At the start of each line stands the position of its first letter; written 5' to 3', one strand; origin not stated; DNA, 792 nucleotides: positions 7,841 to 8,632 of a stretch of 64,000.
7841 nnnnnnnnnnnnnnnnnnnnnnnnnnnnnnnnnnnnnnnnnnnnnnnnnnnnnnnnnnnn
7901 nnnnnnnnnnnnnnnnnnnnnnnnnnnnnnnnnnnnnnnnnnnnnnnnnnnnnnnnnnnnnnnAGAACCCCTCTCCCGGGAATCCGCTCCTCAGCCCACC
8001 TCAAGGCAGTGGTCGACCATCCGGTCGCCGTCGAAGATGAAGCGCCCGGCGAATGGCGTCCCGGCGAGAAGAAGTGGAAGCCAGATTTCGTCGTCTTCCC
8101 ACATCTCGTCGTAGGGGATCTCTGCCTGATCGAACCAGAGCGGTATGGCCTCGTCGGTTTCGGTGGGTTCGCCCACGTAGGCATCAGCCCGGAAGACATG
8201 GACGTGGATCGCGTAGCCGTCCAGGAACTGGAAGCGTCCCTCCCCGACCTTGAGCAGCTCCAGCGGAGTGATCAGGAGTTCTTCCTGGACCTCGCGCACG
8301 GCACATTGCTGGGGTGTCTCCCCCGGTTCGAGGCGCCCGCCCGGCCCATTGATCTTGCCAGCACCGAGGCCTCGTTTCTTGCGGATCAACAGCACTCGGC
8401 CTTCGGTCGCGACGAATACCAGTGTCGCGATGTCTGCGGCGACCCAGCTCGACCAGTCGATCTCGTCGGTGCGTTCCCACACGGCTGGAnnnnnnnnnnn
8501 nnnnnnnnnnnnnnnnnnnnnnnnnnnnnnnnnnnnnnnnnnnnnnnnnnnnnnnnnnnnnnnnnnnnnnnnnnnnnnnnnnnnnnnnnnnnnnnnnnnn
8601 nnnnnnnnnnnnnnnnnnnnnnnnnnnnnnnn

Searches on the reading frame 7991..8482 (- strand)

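Call 61: search_protein_families(library=pfam, proteins=[window:7991-8482:-])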
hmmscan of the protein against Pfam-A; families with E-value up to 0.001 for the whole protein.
window:7991-8482:- (163 aa): 2 families
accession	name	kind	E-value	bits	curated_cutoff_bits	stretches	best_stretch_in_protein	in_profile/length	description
PF00293.34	NUDIX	-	9.8e-18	64.9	21.1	1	20-137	6-133/134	NUDIX domain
PF14815.12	NUDIX_4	-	1.4e-05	25.3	35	1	21-122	3-98/113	NUDIX domain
